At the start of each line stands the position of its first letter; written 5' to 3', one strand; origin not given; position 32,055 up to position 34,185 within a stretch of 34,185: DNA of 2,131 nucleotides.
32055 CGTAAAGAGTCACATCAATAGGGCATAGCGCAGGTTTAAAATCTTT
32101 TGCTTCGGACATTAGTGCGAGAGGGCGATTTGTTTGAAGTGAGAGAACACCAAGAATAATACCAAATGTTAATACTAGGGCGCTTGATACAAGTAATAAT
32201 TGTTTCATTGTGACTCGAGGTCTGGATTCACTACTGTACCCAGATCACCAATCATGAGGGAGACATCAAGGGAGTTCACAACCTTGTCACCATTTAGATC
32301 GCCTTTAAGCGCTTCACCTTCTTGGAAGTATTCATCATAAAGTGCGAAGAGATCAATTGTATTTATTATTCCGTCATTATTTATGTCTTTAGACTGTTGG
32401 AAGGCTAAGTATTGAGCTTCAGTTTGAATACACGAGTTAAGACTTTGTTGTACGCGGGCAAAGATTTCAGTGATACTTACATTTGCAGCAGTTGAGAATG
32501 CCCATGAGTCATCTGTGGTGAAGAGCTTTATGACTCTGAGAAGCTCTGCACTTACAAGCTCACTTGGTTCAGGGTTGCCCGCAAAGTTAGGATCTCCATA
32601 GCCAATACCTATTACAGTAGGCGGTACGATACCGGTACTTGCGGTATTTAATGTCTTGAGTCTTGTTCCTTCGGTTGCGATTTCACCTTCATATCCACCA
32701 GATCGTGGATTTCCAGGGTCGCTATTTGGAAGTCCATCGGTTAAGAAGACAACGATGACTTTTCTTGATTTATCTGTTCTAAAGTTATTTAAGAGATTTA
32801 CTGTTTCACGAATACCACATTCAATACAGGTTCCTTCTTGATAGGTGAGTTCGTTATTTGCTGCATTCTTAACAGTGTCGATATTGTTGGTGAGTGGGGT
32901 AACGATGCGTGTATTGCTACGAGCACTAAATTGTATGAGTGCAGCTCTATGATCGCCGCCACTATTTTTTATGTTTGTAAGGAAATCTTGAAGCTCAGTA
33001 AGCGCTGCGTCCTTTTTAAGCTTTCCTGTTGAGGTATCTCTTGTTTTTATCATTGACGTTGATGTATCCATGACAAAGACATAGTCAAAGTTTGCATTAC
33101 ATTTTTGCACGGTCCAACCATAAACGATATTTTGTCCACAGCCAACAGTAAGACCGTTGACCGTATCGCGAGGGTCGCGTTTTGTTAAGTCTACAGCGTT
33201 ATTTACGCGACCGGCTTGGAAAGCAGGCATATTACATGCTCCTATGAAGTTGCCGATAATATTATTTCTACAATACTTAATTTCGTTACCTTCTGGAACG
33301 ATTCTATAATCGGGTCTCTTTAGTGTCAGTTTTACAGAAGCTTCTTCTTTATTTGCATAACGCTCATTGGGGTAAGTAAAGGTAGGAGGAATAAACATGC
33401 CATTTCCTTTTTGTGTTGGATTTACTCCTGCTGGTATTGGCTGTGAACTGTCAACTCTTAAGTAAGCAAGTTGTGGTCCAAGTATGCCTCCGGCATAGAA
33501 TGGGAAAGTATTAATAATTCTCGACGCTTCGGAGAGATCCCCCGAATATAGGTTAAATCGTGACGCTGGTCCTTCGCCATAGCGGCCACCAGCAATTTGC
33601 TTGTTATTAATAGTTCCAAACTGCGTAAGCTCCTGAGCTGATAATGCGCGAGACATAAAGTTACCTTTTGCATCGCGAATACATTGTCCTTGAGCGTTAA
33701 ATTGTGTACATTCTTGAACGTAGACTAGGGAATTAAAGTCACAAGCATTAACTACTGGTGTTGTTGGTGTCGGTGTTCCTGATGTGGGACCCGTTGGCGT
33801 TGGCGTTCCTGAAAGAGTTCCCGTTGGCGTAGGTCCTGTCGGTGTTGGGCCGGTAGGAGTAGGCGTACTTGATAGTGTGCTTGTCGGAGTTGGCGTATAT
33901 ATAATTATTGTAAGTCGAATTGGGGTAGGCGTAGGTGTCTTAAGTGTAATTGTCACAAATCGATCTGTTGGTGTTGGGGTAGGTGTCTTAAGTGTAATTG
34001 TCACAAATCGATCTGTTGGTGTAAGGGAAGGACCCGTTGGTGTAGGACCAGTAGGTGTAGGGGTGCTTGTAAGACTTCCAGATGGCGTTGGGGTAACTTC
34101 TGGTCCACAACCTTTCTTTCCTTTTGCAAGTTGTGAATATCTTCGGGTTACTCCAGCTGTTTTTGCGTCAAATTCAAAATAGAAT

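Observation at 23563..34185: Operon of at least 10.6 kb: five dockerin-tailed mosaic surface proteins plus one minimal membrane-anchored cohesin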

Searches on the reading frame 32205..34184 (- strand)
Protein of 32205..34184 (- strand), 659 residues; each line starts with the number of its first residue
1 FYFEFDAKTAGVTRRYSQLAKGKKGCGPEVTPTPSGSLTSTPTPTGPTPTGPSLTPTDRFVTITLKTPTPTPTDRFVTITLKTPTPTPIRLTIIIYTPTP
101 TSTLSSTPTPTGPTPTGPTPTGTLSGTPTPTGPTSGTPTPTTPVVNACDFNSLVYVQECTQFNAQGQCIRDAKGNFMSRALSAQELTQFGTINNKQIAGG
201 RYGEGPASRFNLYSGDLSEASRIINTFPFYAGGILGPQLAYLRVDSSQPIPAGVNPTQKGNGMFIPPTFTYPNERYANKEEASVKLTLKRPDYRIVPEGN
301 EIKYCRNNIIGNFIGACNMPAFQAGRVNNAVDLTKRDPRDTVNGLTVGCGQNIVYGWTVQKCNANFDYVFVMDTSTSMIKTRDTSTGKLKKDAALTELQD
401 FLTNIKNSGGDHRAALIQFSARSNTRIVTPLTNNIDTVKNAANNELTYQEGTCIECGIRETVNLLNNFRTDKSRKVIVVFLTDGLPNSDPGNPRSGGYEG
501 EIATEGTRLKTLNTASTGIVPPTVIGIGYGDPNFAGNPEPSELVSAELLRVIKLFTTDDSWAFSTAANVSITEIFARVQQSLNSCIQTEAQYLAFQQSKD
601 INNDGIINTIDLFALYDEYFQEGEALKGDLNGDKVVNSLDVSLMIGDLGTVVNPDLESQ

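Call 5: search_protein_families(library=pfam, proteins=[window:32205-34184:-], max_evalue=0.1)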
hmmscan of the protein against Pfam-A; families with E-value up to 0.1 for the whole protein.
window:32205-34184:- (659 aa): 3 families
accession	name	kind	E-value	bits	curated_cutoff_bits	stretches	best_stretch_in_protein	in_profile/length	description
PF13519.12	VWA_2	-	6.2e-13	49.7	27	1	369-484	2-106/107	von Willebrand factor type A domain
PF00092.34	VWA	-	3.1e-08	34.5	23.8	1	369-490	3-120/174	von Willebrand factor type A domain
PF00404.24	Dockerin_1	-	4e-07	30.6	22.9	1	627-649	1-23/57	Dockerin type I domain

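Call 43: find_homologous_proteins(query=window:32205-34184:-)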
Query window:32205-34184:- (659 aa): 22 proteins with E <= 0.001 among 8000 candidates.
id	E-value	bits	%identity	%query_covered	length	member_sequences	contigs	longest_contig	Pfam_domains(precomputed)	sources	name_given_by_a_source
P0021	0.0e+0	1292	85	100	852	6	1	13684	PF00404.25,PF00092.35,PF13519.13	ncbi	-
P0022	0.0e+0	1072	73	100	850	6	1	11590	PF00404.25,PF00092.35,PF13519.13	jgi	jgi:hypothetical protein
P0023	1.9e-293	993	76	79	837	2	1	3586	PF00092.35,PF13519.13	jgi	jgi:hypothetical protein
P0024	3.2e-276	936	63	100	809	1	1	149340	PF00404.25,PF00092.35,PF13519.13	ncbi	-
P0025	6.8e-147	509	47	77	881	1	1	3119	PF00404.25,PF00092.35,PF13519.13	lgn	-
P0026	5.5e-145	502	48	77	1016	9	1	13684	PF00092.35,PF13519.13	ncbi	-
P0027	3.3e-144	500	48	79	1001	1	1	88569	PF00404.25,PF00092.35,PF13519.13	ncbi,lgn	-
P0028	8.0e-142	492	42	96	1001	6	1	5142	PF00404.25,PF00092.35,PF13519.13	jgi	jgi:hypothetical protein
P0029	4.0e-124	434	44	82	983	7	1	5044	PF00404.25,PF00092.35,PF13519.13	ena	-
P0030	9.4e-122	426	43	77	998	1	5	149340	PF00404.25,PF00092.35,PF13519.13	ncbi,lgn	-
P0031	9.5e-122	426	45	77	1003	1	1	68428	PF00404.25,PF00092.35,PF13519.13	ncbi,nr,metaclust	ncbi:MAG: von Willebrand factor type A domain protein [Microgenomates bacterium OLB23]|nr:MAG: von W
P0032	4.9e-93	331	35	80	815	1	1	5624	PF00404.25,PF00092.35,PF13519.13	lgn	-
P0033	1.0e-91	326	51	47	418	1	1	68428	-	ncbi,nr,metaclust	ncbi:MAG: hypothetical protein UZ22_OP11002000406 [Microgenomates bacterium OLB23]|nr:MAG: hypotheti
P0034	5.1e-86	308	47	48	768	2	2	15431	PF00404.25,PF00092.35,PF13519.13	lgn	-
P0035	1.3e-82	296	37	78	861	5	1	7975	PF00092.35,PF13519.13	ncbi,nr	ncbi:hypothetical protein A3G65_03385 [Candidatus Roizmanbacteria bacterium RIFCSPLOWO2_12_FULL_37_7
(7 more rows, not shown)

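Call 45: find_encoding_contigs(protein=P0030, flank=10000, max_places=1)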
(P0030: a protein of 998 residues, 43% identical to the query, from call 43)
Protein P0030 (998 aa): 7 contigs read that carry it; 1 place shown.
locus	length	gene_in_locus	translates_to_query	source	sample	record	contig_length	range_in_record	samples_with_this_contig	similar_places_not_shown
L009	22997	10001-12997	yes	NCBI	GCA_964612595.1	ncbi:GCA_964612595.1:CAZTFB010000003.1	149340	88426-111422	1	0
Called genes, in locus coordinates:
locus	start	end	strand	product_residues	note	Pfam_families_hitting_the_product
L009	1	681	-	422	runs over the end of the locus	-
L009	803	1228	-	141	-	PF16320:Ribosomal_L12_N, PF00542:Ribosomal_L12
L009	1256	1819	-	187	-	PF00466:Ribosomal_L10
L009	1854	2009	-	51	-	-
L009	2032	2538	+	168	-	PF22148:Fervidolysin_NPro-like (weak)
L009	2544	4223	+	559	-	PF22148:Fervidolysin_NPro-like (faint), PF00082:Peptidase_S8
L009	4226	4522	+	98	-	-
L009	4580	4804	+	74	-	PF12728:HTH_17, PF00376:MerR, PF13411:MerR_1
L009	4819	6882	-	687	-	-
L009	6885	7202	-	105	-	-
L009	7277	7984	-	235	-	-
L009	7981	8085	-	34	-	-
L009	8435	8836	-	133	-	-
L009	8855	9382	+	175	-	-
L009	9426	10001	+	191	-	-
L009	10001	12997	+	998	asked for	PF00404:Dockerin_1 (faint), PF00092:VWA, PF13519:VWA_2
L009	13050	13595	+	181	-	-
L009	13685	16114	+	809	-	PF00092:VWA, PF13519:VWA_2, PF00404:Dockerin_1 (faint)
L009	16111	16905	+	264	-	PF00404:Dockerin_1 (faint)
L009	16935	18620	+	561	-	PF00404:Dockerin_1 (weak)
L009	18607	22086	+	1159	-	PF00404:Dockerin_1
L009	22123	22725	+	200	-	PF00963:Cohesin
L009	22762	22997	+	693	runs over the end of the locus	PF00404:Dockerin_1 (faint)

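Call 46: find_encoding_contigs(protein=P0027, flank=10000, max_places=1)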
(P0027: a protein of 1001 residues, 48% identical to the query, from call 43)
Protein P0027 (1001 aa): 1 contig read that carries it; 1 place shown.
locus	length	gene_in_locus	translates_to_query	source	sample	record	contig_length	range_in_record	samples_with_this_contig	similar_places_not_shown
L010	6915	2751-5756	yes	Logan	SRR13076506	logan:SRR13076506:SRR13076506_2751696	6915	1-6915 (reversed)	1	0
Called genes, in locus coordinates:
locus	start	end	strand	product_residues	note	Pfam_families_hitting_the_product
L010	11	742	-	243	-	PF00462:Glutaredoxin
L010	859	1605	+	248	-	PF00963:Cohesin (faint)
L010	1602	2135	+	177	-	-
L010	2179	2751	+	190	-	-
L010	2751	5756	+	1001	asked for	PF00404:Dockerin_1 (faint), PF00092:VWA, PF13519:VWA_2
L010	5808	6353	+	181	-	PF00963:Cohesin (weak)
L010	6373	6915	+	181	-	?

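Call 47: find_encoding_contigs(protein=P0031, flank=10000, max_places=1)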
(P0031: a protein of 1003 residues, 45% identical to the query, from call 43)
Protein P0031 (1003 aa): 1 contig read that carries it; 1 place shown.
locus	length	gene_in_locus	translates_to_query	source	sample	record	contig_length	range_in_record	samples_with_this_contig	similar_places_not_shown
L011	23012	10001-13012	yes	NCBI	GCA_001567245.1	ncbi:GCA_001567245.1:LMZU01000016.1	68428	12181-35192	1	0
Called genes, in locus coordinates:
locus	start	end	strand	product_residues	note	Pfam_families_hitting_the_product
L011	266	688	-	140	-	PF16320:Ribosomal_L12_N, PF00542:Ribosomal_L12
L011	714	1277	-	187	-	PF00466:Ribosomal_L10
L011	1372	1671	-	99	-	PF01371:Trp_repressor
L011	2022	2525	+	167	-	PF22148:Fervidolysin_NPro-like (weak)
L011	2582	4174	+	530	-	PF00082:Peptidase_S8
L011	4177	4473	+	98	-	-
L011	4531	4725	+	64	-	PF12728:HTH_17, PF13411:MerR_1, PF00376:MerR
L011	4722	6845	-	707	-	-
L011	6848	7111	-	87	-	-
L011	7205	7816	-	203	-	-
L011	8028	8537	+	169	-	-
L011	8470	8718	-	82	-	-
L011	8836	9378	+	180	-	-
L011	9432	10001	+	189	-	-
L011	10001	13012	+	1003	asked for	PF00404:Dockerin_1 (faint), PF00092:VWA, PF13519:VWA_2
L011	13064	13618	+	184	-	PF00963:Cohesin (weak)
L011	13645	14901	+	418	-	-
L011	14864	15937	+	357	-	PF00092:VWA, PF13519:VWA_2, PF00404:Dockerin_1 (weak)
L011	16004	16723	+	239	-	PF00404:Dockerin_1 (faint)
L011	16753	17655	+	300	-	-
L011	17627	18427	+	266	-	PF00404:Dockerin_1 (weak)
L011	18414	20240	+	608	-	-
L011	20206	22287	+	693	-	PF00404:Dockerin_1 (weak)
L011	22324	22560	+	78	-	-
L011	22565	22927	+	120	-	PF00963:Cohesin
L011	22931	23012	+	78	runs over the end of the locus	-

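Call 48: search_protein_families(library=pfam, proteins=[L009:8855-9382:+, L009:9426-10001:+, L009:13050-13595:+, L010:859-1605:+, L010:1602-2135:+, L010:2179-2751:+, L011:8028-8537:+, L011:8836-9378:+, L011:9432-10001:+], max_evalue=10)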
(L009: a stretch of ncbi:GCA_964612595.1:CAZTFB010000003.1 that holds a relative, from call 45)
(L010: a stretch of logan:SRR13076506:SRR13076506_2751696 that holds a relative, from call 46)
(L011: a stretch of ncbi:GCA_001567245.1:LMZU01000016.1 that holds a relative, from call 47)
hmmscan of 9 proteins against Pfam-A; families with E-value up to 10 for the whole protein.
L009:8855-9382:+ (175 aa): 1 family
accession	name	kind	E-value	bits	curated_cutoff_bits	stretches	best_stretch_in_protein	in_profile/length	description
PF06258.17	Mito_fiss_Elm1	-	0.099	12.2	27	1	48-98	182-233/304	Mitochondrial fission ELM1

L009:9426-10001:+ (191 aa): 1 family
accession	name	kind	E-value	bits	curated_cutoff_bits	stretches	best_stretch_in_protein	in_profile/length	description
PF22544.2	HYDIN_VesB_CFA65-like_Ig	-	0.0045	17.6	25.5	1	56-101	40-87/100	HYDIN/CFA65/VesB-like, Ig-like domain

L009:13050-13595:+ (181 aa): 3 families
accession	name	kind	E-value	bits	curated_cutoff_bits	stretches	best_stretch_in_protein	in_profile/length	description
PF00963.24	Cohesin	-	4.4e-05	24.1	24.1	1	61-162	8-121/139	Cohesin domain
PF17561.7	TssO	-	0.17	12.5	29.2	1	18-74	14-71/148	Type VI secretion system, TssO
PF11773.13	ComGE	-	0.17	12.2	25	1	15-47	6-38/82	Competence system putative prepilin ComGE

L010:859-1605:+ (248 aa): 4 families
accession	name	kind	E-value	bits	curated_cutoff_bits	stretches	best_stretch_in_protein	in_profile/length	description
PF00963.24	Cohesin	-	1.8e-05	25.4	24.1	1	27-130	14-123/139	Cohesin domain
PF19190.6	BACON_2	-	0.0026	18.1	25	1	9-48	39-78/94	Viral BACON domain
PF01681.22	C6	-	0.064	14.2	27.9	1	98-147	17-72/89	C6 domain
PF13004.13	BACON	-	0.12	12.8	25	1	9-45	7-42/61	Putative binding domain, N-terminal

L010:1602-2135:+ (177 aa): 1 family
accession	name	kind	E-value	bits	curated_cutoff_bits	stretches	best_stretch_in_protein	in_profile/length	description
PF24528.1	Ig_ADGRF3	-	0.098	13.3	27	1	50-124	4-86/91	Adhesion G-protein coupled receptor F3-like, Ig-like domain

L010:2179-2751:+ (190 aa): 1 family
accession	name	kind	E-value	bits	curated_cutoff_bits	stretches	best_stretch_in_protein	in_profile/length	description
PF00963.24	Cohesin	-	0.041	14.5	24.1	1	70-168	7-118/139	Cohesin domain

L011:8028-8537:+ (169 aa): 3 families
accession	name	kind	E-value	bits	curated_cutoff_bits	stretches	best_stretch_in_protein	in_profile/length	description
PF00963.24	Cohesin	-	3.6e-05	24.4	24.1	1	46-147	16-123/139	Cohesin domain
PF19190.6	BACON_2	-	0.13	12.6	25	1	27-76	41-89/94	Viral BACON domain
PF03010.19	GP4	-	0.14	12.5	22.6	1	21-54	53-86/152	GP4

L011:8836-9378:+ (180 aa): 0 families

L011:9432-10001:+ (189 aa): 1 family
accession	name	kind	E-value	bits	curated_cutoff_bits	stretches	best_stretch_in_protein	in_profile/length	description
PF00963.24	Cohesin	-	0.0043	17.7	24.1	1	73-178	11-125/139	Cohesin domain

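Call 63: find_encoding_contigs(protein=P0026, flank=10000, max_places=1)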
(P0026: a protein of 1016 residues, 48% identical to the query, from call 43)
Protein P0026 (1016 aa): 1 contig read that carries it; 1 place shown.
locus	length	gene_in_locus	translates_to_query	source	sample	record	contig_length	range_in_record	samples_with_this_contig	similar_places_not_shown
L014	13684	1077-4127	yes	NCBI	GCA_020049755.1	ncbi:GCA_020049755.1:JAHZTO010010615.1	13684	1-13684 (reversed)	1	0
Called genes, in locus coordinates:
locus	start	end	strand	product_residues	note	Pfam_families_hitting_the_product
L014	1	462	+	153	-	?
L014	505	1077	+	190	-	-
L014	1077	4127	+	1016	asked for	PF00092:VWA, PF13519:VWA_2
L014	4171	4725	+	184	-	-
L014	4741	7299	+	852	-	PF00092:VWA (weak), PF13519:VWA_2, PF00404:Dockerin_1 (faint)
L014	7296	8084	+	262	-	PF00404:Dockerin_1 (faint)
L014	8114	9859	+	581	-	PF00404:Dockerin_1 (weak)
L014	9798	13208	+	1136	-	-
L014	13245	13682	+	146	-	?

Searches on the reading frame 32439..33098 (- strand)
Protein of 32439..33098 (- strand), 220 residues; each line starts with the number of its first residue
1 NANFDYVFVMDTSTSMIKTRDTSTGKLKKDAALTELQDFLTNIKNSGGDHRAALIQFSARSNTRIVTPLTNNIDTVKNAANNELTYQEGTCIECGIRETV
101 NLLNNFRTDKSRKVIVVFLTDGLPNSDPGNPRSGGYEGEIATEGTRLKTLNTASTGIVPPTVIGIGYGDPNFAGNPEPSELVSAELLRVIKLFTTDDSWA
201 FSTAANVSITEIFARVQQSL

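Call 92: search_solved_structures(query=window:32439-33098:-, max_evalue=0.01, show_alignments=2)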
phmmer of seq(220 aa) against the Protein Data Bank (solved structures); distinct sequences matched with E-value up to 0.01: 1.
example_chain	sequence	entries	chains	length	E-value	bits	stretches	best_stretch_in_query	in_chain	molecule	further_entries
9gtu_B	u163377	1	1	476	0.0096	18.6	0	49-128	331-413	Collagen alpha-2(VI) chain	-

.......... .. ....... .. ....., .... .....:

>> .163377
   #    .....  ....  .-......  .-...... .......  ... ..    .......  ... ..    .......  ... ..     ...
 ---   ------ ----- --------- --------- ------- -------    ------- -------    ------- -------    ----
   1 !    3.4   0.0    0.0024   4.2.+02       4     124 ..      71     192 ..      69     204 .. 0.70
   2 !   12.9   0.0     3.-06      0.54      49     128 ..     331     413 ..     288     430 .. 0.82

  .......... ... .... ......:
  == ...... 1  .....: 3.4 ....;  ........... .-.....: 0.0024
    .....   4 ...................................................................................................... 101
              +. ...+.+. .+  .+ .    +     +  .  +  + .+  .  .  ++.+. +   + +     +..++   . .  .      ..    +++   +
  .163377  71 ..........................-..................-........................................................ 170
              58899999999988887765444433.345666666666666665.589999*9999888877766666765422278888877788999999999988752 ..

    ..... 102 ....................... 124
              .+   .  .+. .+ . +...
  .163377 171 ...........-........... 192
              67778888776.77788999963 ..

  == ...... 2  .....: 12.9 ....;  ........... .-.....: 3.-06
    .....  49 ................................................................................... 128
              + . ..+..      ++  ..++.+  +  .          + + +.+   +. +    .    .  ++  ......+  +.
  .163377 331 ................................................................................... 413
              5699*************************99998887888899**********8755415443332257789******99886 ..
